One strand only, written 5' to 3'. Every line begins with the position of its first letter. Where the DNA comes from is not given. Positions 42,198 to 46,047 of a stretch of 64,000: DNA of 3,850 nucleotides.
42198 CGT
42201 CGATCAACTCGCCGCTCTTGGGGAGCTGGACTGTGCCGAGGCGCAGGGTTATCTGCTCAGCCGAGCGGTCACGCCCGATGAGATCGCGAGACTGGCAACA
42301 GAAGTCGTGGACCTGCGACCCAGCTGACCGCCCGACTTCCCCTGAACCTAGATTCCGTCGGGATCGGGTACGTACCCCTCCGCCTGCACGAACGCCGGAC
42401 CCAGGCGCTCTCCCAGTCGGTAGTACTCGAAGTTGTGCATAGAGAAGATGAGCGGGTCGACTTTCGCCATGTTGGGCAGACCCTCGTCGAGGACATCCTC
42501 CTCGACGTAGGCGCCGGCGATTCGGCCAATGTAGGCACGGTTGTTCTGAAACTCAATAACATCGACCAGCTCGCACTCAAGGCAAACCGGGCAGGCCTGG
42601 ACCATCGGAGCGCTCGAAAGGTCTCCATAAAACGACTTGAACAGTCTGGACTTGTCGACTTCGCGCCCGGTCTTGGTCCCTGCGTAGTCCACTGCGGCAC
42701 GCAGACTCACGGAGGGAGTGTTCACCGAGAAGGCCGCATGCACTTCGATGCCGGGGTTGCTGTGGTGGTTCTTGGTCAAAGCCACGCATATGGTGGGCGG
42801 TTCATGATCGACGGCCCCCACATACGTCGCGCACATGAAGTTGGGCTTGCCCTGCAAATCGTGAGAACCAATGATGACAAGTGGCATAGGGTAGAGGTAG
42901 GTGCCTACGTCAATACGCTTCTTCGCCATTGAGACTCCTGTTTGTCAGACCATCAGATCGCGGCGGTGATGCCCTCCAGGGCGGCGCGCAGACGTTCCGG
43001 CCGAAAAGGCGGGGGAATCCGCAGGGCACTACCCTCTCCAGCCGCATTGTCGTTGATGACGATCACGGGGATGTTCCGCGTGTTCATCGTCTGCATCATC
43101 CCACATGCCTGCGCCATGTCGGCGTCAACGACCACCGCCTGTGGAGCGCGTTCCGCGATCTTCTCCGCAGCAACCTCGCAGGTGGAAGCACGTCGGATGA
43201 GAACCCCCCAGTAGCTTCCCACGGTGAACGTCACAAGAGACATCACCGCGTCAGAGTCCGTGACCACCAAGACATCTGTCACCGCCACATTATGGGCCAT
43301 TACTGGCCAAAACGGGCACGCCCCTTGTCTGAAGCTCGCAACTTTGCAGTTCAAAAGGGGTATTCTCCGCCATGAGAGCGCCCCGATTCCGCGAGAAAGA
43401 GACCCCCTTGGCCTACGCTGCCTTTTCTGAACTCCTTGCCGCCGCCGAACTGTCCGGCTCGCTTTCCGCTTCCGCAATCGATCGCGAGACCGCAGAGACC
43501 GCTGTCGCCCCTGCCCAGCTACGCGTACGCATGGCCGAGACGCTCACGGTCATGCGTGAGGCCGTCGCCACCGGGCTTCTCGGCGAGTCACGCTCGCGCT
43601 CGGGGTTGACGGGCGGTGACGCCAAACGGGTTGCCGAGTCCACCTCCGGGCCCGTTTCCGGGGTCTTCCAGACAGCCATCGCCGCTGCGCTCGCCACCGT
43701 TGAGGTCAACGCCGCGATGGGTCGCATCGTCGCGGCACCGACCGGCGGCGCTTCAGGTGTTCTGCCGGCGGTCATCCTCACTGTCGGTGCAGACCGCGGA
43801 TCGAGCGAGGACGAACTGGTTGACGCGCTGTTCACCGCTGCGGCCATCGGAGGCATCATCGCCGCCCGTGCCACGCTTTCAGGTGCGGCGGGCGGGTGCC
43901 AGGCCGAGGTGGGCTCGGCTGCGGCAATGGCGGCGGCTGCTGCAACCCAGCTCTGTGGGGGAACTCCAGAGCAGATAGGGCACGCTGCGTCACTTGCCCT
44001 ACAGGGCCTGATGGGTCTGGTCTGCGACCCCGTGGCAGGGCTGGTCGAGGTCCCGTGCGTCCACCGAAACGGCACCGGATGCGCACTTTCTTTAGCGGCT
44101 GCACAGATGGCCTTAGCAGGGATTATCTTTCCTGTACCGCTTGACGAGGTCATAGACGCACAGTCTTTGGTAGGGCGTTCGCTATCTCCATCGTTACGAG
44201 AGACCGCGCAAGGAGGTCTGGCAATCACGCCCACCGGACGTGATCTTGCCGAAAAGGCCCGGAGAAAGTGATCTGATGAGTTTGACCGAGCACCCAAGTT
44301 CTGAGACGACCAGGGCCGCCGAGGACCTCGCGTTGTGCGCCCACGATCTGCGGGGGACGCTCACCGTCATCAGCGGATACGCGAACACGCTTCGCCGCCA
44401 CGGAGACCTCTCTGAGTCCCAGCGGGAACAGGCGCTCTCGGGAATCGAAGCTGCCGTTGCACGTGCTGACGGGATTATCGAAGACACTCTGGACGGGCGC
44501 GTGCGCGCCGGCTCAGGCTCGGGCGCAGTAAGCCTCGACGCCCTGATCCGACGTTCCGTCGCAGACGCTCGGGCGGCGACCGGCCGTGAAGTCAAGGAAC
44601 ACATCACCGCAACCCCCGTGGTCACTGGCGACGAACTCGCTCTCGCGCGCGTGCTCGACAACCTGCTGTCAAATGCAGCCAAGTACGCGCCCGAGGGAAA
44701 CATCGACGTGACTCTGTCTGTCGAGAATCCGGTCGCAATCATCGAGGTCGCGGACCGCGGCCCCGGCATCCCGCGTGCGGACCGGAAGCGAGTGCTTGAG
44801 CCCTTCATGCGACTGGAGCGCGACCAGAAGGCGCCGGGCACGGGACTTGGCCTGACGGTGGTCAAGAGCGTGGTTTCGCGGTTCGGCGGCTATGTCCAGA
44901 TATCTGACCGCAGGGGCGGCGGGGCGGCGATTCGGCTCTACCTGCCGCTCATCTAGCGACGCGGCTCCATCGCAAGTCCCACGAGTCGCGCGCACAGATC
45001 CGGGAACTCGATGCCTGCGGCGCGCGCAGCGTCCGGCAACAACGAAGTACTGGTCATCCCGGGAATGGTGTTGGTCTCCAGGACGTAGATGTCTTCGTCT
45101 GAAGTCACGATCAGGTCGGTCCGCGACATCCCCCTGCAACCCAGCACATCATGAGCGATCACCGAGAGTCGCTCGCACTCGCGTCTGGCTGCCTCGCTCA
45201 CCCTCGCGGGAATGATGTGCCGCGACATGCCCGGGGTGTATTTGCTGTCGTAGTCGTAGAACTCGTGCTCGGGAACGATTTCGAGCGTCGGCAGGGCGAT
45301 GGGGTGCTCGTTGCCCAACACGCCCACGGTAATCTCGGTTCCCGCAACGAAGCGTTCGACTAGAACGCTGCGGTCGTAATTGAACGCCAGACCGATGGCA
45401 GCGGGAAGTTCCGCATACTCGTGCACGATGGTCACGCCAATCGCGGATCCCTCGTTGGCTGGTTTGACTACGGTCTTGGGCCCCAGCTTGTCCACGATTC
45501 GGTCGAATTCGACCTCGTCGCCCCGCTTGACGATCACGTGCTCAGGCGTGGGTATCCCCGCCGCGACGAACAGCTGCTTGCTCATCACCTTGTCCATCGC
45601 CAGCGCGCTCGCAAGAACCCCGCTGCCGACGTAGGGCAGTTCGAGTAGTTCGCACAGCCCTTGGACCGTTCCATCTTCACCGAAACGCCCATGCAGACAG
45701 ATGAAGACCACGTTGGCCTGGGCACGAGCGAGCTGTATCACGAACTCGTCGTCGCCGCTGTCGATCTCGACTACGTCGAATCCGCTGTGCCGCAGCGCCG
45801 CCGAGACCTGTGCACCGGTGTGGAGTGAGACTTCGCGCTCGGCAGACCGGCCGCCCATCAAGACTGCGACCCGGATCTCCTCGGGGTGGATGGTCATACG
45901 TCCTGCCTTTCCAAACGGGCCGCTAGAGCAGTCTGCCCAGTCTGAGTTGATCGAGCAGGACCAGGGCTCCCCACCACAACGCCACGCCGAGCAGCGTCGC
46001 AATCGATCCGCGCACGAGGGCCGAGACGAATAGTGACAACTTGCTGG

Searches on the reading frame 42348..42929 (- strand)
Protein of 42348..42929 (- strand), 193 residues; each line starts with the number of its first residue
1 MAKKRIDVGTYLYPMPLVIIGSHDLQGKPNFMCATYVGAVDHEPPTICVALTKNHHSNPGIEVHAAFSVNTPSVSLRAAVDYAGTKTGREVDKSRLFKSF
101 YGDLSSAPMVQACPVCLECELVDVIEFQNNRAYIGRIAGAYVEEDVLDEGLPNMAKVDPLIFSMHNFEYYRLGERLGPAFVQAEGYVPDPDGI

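Call 65: search_protein_families(library=pfam, proteins=[window:42348-42929:-], max_evalue=0.0001)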
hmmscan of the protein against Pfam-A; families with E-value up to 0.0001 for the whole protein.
window:42348-42929:- (193 aa): 1 family
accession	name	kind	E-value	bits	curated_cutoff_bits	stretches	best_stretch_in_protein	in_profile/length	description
PF01613.24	Flavin_Reduct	-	5.6e-21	75.7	27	1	12-166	3-148/153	Flavin reductase like domain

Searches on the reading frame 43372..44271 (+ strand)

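Call 65: search_protein_families(library=pfam, proteins=[window:43372-44271:+], max_evalue=0.0001)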
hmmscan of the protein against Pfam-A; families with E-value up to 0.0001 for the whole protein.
window:43372-44271:+ (299 aa): 1 family
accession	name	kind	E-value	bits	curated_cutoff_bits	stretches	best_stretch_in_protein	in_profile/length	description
PF03313.21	SDH_alpha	-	2.7e-70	237.5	26.4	1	34-284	9-260/260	Serine dehydratase alpha chain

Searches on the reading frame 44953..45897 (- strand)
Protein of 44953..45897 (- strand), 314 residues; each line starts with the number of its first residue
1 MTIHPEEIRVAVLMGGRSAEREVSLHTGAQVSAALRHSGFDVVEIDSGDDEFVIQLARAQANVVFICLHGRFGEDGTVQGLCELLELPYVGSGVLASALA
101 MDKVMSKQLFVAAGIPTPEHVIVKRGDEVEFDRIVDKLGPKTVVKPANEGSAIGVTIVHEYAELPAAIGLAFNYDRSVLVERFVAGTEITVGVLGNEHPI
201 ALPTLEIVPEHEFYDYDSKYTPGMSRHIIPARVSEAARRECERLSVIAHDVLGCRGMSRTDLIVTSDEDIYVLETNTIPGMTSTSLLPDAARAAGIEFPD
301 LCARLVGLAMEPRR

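Call 4: search_protein_families(library=ncbifam, proteins=[window:44953-45897:-])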
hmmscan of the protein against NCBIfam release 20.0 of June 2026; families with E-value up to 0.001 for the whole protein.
window:44953-45897:- (314 aa): 48 families (the best 25 are shown)
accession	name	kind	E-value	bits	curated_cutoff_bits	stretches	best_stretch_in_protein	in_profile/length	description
NF002378.0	PRK01372.1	subfamily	5.3e-113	376.8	243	1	8-310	7-302/305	D-alanine--D-alanine ligase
TIGR01205.1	D_ala_D_alaTIGR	subfamily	2.9e-93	312.3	245.65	1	9-309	1-317/318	D-alanine--D-alanine ligase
NF002528.0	PRK01966.1-4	subfamily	8.5e-90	301.2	262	2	59-311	98-360/366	D-alanine--D-alanine ligase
NF002526.0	PRK01966.1-2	equivalog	1.7e-80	270.6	449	2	57-311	90-349/362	D-alanine--D-alanine ligase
NF002525.0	PRK01966.1-1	equivalog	1.1e-74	251.7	457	2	59-311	97-352/364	D-alanine--D-alanine ligase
NF011170.0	PRK14572.1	equivalog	2.7e-74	250.4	489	1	57-310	85-346/351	D-alanyl-alanine synthetase A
NF011169.0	PRK14571.1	equivalog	6.1e-72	242.5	404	1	9-306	2-292/300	D-alanyl-alanine synthetase A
NF002527.0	PRK01966.1-3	equivalog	9.5e-71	238.7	310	1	59-306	75-325/332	D-alanine--D-alanine ligase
NF000091.3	D_ala_D_ser_VanG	exception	7.7e-70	235.4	495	1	59-309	92-343/344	D-alanine--D-serine ligase VanG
NF002529.0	PRK01966.1-5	equivalog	3.5e-63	213.6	472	1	61-311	86-338/348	D-alanine--D-alanine ligase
NF000207.3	D_ala_D_ser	equivalog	1.3e-60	205.3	520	1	60-311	89-341/342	D-alanine--D-serine ligase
NF000206.1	D_ala_D_lac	equivalog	3.6e-55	187.3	550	1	60-310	90-341/342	D-alanine--(R)-lactate ligase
NF011167.0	PRK14569.1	equivalog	9e-54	182.8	410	1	9-306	5-292/296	D-alanyl-alanine synthetase A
NF012214.1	D_ala_D_ser_VanC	exception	2.2e-48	165.2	650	1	61-313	95-349/350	D-alanine--D-serine ligase VanC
NF012215.1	D_ala_D_lac_VanD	exception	2.3e-48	165.3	700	1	61-310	91-341/343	D-alanine--(R)-lactate ligase VanD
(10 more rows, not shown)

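Call 5: search_protein_families(library=pfam, proteins=[window:44953-45897:-])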
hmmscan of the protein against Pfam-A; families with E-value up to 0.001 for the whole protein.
window:44953-45897:- (314 aa): 7 families
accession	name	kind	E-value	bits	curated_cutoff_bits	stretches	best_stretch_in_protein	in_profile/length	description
PF07478.18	Dala_Dala_lig_C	-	4.7e-57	193.2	24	1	109-306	1-203/204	D-ala D-ala ligase C-terminus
PF01820.27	Dala_Dala_lig_N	-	3.2e-22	79.7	34.6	2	58-92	87-121/121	D-ala D-ala ligase N-terminus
PF02655.19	ATP-grasp_3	-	3.9e-09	37.2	23.2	1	101-277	2-155/160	ATP-grasp domain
PF02222.28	ATP-grasp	-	9.3e-07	29.1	27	1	109-198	2-91/179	ATP-grasp domain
PF01071.24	GARS_A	-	2.9e-05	24.4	27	1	102-201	2-106/194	Phosphoribosylglycinamide synthetase, ATP-grasp (A) domain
PF14397.11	ATPgrasp_ST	-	3.7e-05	23.5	31.4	0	101-160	20-81/278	Sugar-transfer associated ATP-grasp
PF02786.22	CPSase_L_D2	-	0.0007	19.6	19.8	0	102-277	1-178/211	Carbamoyl-phosphate synthase L chain, ATP binding domain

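Call 48: find_homologous_proteins(query=window:44953-45897:-, max_evalue=1e-20)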
Query window:44953-45897:- (314 aa): 7999 proteins with E <= 1e-20 among 8000 candidates; the best 120 are listed.
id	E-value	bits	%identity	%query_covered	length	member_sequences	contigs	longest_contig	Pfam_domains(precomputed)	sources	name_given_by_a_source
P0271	1.7e-202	689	100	100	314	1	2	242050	PF01820.28,PF02222.28,PF02655.20,PF07478.19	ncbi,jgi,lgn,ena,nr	ncbi:MAG: D-alanine--D-alanine ligase [Actinobacteria bacterium HGW-Actinobacteria-7]|jgi:D-alanine-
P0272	3.3e-175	599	86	100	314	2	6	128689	PF01820.28,PF02222.28,PF02655.20,PF01071.25,PF07478.19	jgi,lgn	jgi:D-alanine-D-alanine ligase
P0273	2.1e-162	557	79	100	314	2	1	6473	PF01820.28,PF02222.28,PF02655.20,PF07478.19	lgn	-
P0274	6.3e-161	553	80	100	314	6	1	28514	PF01820.28,PF02222.28,PF02655.20,PF01071.25,PF07478.19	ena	-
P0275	5.5e-160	549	80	100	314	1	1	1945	PF01820.28,PF02222.28,PF02655.20,PF01071.25,PF07478.19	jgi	-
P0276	2.0e-159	548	77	100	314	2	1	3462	PF01820.28,PF07478.19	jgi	-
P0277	2.0e-159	548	80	100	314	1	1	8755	PF01820.28,PF02222.28,PF02655.20,PF01071.25,PF07478.19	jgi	-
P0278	3.5e-159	547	79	100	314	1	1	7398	PF01820.28,PF02222.28,PF02655.20,PF01071.25,PF07478.19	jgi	-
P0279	1.0e-158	545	80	100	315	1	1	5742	PF01820.28,PF02222.28,PF02655.20,PF01071.25,PF07478.19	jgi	-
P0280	1.4e-158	545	79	100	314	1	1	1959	PF01820.28,PF02222.28,PF02655.20,PF01071.25,PF07478.19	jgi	jgi:D-alanine-D-alanine ligase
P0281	6.3e-158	543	78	100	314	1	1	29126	PF01820.28,PF02222.28,PF07478.19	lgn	-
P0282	2.7e-157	541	77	100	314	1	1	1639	PF01820.28,PF02222.28,PF02655.20,PF07478.19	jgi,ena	-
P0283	2.8e-157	541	76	100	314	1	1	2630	PF01820.28,PF02222.28,PF07478.19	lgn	-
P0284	1.0e-156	539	78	100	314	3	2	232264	PF01820.28,PF02222.28,PF01071.25,PF07478.19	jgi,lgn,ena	-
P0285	2.7e-156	537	79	100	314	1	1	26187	PF01820.28,PF02222.28,PF02655.20,PF07478.19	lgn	-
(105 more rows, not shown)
